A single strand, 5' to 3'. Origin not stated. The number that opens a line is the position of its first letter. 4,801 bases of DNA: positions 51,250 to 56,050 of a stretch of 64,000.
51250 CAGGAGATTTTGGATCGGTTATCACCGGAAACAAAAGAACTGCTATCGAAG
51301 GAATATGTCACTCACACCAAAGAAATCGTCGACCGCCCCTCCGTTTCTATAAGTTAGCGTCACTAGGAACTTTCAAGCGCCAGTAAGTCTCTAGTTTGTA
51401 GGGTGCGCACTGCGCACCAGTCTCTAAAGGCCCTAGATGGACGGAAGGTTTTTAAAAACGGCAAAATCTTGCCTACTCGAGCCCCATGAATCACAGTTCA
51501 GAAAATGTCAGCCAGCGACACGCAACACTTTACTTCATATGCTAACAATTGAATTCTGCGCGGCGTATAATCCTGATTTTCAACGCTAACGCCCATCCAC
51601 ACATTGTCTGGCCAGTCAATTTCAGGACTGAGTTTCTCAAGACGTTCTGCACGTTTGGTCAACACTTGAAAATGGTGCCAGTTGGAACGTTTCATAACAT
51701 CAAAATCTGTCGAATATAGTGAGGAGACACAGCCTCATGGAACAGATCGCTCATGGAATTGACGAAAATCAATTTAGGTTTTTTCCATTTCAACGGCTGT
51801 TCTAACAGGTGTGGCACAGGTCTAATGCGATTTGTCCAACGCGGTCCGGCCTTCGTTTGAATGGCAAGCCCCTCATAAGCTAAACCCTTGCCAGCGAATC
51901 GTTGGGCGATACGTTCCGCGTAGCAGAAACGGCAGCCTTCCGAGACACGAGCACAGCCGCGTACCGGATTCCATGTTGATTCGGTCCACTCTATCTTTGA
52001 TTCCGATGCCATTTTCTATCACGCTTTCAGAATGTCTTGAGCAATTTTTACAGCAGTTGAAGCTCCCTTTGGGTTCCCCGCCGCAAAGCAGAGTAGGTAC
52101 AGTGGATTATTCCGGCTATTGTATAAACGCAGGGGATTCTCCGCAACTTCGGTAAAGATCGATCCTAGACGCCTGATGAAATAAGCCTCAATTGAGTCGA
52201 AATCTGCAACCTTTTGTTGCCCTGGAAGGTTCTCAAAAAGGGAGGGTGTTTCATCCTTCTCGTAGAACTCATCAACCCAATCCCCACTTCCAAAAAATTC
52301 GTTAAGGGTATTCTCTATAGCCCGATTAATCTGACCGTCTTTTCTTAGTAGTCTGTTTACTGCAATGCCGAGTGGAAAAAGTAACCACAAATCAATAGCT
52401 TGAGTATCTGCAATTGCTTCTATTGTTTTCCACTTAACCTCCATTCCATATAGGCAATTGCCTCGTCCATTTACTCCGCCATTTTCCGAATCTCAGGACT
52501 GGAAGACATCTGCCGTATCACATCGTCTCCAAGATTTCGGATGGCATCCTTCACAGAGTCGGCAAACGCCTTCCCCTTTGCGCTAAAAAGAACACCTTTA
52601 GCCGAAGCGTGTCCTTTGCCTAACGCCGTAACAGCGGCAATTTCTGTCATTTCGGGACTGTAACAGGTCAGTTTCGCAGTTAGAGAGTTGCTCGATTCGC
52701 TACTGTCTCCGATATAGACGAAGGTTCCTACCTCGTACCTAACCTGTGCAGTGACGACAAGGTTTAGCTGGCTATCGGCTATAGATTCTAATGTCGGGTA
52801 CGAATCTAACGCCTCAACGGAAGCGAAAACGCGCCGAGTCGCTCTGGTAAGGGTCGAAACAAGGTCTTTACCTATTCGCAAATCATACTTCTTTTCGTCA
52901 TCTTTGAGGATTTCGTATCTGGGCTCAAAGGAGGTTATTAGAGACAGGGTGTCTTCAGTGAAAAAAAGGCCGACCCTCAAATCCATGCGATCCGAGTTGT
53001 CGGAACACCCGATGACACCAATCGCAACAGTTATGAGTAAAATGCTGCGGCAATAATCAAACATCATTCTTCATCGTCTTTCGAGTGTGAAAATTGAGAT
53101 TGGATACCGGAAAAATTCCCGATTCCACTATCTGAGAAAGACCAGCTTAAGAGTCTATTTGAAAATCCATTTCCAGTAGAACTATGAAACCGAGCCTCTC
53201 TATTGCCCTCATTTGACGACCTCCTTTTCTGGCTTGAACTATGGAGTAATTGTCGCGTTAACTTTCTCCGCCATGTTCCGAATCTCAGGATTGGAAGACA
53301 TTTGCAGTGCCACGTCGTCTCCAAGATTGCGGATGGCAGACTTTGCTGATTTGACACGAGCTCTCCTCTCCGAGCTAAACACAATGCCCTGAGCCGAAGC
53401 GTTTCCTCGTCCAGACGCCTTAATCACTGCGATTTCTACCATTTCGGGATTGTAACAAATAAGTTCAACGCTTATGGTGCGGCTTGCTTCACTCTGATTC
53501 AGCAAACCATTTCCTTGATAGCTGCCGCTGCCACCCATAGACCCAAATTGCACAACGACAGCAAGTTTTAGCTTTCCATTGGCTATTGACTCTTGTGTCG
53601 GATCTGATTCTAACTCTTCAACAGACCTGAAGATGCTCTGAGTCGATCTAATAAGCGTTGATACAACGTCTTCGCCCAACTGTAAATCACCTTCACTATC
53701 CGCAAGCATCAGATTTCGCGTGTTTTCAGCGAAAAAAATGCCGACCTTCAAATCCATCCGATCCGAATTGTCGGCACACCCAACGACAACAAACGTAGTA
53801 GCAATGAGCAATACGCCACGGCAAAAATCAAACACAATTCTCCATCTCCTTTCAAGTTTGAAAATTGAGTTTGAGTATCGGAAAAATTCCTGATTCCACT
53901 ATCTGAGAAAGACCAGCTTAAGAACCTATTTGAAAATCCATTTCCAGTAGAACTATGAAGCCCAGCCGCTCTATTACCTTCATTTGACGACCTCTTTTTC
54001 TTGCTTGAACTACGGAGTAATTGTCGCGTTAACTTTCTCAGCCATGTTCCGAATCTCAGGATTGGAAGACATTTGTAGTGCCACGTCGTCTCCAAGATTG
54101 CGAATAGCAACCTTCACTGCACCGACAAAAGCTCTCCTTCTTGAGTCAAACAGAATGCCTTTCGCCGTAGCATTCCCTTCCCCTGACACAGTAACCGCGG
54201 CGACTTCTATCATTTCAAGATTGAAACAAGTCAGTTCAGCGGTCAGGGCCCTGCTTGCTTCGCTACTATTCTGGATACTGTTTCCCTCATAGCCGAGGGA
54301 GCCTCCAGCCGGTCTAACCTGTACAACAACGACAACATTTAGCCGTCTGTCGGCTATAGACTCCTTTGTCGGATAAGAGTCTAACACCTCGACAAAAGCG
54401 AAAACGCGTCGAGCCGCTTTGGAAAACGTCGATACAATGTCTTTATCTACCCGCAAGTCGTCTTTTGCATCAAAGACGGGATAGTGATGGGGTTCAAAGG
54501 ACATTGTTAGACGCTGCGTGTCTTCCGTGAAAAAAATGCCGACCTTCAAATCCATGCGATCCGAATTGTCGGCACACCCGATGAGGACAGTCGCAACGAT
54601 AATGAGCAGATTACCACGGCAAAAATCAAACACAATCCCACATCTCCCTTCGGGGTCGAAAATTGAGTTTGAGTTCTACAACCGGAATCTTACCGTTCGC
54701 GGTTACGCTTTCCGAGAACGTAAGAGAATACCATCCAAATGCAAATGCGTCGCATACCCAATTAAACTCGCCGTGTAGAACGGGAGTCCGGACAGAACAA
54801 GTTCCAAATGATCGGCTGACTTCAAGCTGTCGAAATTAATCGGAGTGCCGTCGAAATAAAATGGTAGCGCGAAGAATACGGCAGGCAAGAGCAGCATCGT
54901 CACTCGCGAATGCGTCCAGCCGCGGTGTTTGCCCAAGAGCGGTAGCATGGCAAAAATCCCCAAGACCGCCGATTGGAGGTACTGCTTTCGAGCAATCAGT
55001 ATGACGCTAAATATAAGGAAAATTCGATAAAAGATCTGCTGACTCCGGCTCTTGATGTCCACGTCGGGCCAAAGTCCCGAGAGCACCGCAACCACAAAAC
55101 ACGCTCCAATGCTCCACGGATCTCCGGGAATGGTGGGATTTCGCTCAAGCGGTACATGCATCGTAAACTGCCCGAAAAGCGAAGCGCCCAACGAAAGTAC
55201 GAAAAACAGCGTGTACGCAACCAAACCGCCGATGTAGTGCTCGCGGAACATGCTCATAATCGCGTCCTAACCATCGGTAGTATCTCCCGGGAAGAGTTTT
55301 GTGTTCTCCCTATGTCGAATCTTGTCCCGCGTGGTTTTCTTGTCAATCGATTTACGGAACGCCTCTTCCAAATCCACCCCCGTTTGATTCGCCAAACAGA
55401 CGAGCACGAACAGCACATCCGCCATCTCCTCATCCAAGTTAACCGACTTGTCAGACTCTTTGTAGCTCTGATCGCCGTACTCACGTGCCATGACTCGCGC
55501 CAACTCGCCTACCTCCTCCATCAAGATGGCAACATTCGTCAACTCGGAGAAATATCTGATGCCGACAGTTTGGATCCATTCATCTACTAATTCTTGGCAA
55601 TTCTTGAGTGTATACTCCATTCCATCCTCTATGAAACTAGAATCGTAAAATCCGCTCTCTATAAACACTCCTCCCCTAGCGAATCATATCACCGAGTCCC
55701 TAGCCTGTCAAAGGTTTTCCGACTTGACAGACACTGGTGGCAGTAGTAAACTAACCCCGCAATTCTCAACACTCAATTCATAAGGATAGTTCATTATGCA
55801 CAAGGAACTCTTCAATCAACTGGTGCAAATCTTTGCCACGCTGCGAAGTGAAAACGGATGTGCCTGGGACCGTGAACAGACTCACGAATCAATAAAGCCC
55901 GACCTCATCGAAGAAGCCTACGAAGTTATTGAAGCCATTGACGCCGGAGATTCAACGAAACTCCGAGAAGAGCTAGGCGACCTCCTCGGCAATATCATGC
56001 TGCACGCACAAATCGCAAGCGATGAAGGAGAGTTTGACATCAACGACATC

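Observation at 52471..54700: Tandem triplication of a ~0.77-kb lipoprotein unit with near-identical ends and a hypervariable core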

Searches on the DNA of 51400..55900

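Call 57: search_rna_families(source=window, start=51400, end=55900, threshold=evalue, max_evalue=1)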
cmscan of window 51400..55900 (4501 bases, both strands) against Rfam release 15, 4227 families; matches with E-value up to 1: 0.
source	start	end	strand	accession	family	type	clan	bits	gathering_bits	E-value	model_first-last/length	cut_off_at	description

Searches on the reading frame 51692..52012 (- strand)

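Call 6: search_protein_families(library=pfam, proteins=[window:51692-52012:-], max_evalue=1)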
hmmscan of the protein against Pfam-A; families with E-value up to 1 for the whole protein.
window:51692-52012:- (106 aa): 2 families
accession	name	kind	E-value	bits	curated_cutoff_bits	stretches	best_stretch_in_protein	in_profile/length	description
PF07505.17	DUF5131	-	7.9e-32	111.1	28.9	1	4-104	1-95/243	Protein of unknown function (DUF5131)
PF17338.8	GP88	-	0.033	14.5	24.4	1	20-97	38-117/230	Gene product 88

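Call 7: search_protein_families(library=ncbifam, proteins=[window:51692-52012:-], max_evalue=1)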
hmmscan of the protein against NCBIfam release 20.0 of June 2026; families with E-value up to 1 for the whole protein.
window:51692-52012:- (106 aa): 1 family
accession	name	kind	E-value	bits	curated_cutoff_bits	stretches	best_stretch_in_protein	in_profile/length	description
NF033668.1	rSAM_PA0069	hypoth_equivalog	0.037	13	360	1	12-48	59-93/348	PA0069 family radical SAM protein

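Call 59: search_protein_families(library=padloc, proteins=[window:51692-52012:-], max_evalue=0.01)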
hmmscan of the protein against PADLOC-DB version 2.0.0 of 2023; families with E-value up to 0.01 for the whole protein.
window:51692-52012:- (106 aa): 2 families
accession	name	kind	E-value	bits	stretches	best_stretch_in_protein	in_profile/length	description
PDLC04639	PDC-M41B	-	2.9e-34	116.5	1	1-104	1-93/241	-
PDLC04569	PDC-M30B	-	6.1e-33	112.3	1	3-104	2-93/241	-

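Call 60: search_protein_families(library=phrogs, proteins=[window:51692-52012:-], max_evalue=0.01)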
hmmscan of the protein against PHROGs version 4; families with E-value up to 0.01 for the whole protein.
window:51692-52012:- (106 aa): 1 family
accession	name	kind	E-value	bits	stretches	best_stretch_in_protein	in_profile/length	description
phrog_2045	-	unknown function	2.8e-36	126.5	1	1-104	1-100/299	-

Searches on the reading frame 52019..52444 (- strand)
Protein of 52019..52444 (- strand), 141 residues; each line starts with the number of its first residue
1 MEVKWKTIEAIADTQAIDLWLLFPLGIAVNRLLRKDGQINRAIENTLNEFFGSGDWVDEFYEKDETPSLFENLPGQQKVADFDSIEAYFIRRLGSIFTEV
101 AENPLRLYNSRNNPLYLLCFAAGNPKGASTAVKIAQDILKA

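Call 6: search_protein_families(library=pfam, proteins=[window:52019-52444:-], max_evalue=1)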
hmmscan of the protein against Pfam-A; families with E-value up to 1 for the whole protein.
window:52019-52444:- (141 aa): 0 families

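Call 7: search_protein_families(library=ncbifam, proteins=[window:52019-52444:-], max_evalue=1)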
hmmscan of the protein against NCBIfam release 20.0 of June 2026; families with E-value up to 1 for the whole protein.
window:52019-52444:- (141 aa): 1 family
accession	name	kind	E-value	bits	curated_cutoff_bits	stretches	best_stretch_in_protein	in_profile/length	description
TIGR04474.1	tcm_partner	subfamily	2.5e-19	70.2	53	1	2-137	140-261/263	three-Cys-motif partner protein TcmP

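Call 59: search_protein_families(library=padloc, proteins=[window:52019-52444:-], max_evalue=0.01)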
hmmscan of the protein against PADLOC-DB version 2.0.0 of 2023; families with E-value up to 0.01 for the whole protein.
window:52019-52444:- (141 aa): 4 families
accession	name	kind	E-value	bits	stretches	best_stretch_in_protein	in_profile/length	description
PDLC04635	PDC-M41A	-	1.2e-58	197.4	1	1-140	156-295/298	-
PDLC04636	PDC-M41A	-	1.5e-29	101.6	1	1-140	141-277/281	-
PDLC04637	PDC-M41A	-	3.9e-12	44.1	1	1-139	84-219/226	-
PDLC04638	PDC-M41A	-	1.4e-06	26.1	1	3-140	139-271/275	-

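Call 60: search_protein_families(library=phrogs, proteins=[window:52019-52444:-], max_evalue=0.01)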
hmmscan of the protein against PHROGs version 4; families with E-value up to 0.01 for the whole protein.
window:52019-52444:- (141 aa): 0 families

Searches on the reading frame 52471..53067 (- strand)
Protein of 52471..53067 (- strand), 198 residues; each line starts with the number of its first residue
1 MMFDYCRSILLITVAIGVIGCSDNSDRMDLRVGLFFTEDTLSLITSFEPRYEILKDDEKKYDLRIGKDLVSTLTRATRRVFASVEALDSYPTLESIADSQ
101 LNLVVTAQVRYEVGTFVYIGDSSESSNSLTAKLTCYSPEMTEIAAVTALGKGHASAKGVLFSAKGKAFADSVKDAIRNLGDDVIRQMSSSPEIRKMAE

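Call 6: search_protein_families(library=pfam, proteins=[window:52471-53067:-], max_evalue=1)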
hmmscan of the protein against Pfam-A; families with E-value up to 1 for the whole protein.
window:52471-53067:- (198 aa): 0 families

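Call 7: search_protein_families(library=ncbifam, proteins=[window:52471-53067:-], max_evalue=1)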
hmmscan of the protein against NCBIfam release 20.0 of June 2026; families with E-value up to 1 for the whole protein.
window:52471-53067:- (198 aa): 0 families

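Call 12: find_related_loci(query=A1, collection=genome_contigs, flank=6000)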
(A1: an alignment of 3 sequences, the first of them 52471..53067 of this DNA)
Query A1 (198 aa) in genome_contigs; peptide patterns used: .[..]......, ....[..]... (x = any residue, [..] = any of these).
131 stretches matched a pattern; 6 encode a relative of the query (tblastn E <= 1e-3); 6 distinct loci.
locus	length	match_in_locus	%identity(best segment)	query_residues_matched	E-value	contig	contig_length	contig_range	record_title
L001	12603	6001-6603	60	1-198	4e-72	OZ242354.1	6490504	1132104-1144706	MAG: Candidatus Poribacteria bacterium isolate 342ba744-3869-4f81-a489-a0f16b16fbc4 genome assembly, chromosome: 1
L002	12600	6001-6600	57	1-198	5e-71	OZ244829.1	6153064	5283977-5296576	MAG: Candidatus Poribacteria bacterium isolate f10cb695-1b13-44a5-8b8c-8d396a4a49c1 genome assembly, chromosome: 1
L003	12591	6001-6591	61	1-195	4e-71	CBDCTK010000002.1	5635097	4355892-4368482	MAG: Candidatus Poribacteria bacterium isolate 5e1f03a3-4ce1-415a-a4c9-4ecbe52226bd genome assembly, contig: contig_2, w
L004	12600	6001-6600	58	1-198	4e-71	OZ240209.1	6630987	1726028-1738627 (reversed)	MAG: Candidatus Poribacteria bacterium isolate 386b7814-a0df-4328-ba8d-cea90b69f229 genome assembly, chromosome: 1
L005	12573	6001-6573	51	1-198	4e-61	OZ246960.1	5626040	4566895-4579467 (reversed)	MAG: Candidatus Poribacteria bacterium isolate 0ebab745-6bcd-42b0-bac1-d05ba6febf80 genome assembly, chromosome: 1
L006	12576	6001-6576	51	1-198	1e-57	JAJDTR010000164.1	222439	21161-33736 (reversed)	MAG: Candidatus Poribacteria bacterium isolate jk18x1bzbins.36 k141_116842, whole genome shotgun sequence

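Call 16: search_protein_representatives(alignment_id=A1)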
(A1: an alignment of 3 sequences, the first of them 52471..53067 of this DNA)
Query: 3 sequences, 207 profile positions. Proteins with E-value up to 0.001 (for the whole library): 25; up to 1e-10: 20; up to 1e-30: 5. The best 25 are listed.
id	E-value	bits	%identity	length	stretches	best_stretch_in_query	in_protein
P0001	1.3e-100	351.4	-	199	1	1-199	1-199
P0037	9.6e-65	234.3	-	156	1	44-197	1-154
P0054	3.3e-44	167.2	-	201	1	11-200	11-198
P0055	6.2e-33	130.4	-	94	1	1-80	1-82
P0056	1.5e-32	129.1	-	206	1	9-194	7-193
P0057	8.5e-26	107.1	-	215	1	20-199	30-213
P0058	1.3e-22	96.7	-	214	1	26-199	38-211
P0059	1.2e-20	90.2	-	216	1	21-201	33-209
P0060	1.3e-17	80.3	-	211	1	25-202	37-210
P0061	2.3e-16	76.3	-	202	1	19-156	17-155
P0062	7.4e-16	74.6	-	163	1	33-189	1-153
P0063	1.8e-14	70.1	-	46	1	158-199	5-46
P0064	1.3e-13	67.3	-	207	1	24-199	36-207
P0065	1.7e-13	66.9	-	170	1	1-106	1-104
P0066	2.0e-13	66.6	-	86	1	139-199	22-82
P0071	7.5e-11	58.2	-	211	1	24-199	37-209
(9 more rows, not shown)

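Call 50: find_encoding_contigs(protein=P0064, flank=6000, max_places=2)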
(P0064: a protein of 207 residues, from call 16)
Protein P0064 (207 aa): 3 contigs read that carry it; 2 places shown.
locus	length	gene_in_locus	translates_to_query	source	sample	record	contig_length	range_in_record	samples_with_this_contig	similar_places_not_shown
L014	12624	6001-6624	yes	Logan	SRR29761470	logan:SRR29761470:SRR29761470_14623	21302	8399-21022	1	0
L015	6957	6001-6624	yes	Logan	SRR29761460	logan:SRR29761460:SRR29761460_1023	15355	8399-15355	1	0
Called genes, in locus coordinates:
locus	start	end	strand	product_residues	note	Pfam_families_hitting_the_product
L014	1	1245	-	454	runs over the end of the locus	PF00072:Response_reg, PF00004:AAA (faint), PF00158:Sigma54_activat, PF14532:Sigma54_activ_2, PF07728:AAA_5, PF25601:AAA_lid_14, PF02954:HTH_8 (weak)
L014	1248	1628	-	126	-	PF01042:Ribonuc_L-PSP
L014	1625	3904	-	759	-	PF13328:HD_4, PF01966:HD, PF04607:RelA_SpoT, PF02824:TGS, PF19296:RelA_AH, PF28438:RelA_RIS, PF01842:ACT, PF13291:ACT_4, +1 more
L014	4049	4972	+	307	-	PF01503:PRA-PH (faint), PF03819:MazG, PF12643:MazG-like (faint), PF03819:MazG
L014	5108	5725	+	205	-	-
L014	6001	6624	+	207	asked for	-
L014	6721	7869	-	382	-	PF00326:Peptidase_S9 (faint), PF00756:Esterase (weak), PF01738:DLH (weak), PF02230:Abhydrolase_2, PF03959:FSH1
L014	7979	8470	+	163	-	PF00581:Rhodanese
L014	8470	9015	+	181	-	PF07291:MauE, PF07681:DoxX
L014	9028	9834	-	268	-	PF02540:NAD_synthase (weak), PF06508:QueC (faint), PF24167:DUF7411 (weak)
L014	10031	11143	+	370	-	PF13360:PQQ_2, PF13570:Beta-prop_ACSF4, PF13360:PQQ_2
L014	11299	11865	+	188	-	PF08207:EFP_N, PF01132:EFP, PF09285:Elong-fact-P_C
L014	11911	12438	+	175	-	PF00364:Biotin_lipoyl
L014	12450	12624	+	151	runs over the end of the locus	?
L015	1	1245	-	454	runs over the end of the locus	PF00072:Response_reg, PF00004:AAA (faint), PF00158:Sigma54_activat, PF14532:Sigma54_activ_2, PF07728:AAA_5, PF25601:AAA_lid_14, PF02954:HTH_8 (weak)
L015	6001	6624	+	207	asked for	-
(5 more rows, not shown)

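Call 51: find_encoding_contigs(protein=P0071, flank=6000, max_places=2)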
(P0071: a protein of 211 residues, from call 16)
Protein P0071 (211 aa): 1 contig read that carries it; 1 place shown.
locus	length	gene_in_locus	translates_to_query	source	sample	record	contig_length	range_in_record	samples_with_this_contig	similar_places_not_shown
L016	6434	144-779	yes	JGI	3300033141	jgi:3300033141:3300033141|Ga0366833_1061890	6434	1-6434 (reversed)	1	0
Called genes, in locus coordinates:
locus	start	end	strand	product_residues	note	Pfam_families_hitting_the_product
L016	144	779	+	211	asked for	-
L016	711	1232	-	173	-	-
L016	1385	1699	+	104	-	-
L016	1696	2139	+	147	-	PF19762:DUF6249 (faint)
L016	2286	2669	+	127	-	-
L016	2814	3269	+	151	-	-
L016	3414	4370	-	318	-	-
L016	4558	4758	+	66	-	PF12728:HTH_17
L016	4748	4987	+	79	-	PF02229:PC4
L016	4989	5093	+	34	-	-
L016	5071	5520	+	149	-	-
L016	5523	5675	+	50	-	-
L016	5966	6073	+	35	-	-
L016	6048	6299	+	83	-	PF02229:PC4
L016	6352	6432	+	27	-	?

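Call 52: search_protein_families(library=pfam, proteins=[L014:5108-5725:+, L016:1385-1699:+], max_evalue=1)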
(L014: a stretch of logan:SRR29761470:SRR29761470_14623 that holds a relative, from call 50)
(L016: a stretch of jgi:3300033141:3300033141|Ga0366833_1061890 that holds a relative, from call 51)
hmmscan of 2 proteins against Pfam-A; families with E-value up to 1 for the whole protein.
L014:5108-5725:+ (205 aa): 1 family
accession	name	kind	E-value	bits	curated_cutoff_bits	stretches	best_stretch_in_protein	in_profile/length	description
PF24187.1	DUF7415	-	0.092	13.4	27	0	170-193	3-27/53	Domain of unknown function (DUF7415)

L016:1385-1699:+ (104 aa): 0 families

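Call 59: search_protein_families(library=padloc, proteins=[window:52471-53067:-], max_evalue=0.01)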
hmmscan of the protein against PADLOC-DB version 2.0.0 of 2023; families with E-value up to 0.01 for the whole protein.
window:52471-53067:- (198 aa): 0 families

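Call 60: search_protein_families(library=phrogs, proteins=[window:52471-53067:-], max_evalue=0.01)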
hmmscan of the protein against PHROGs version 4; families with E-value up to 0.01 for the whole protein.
window:52471-53067:- (198 aa): 0 families
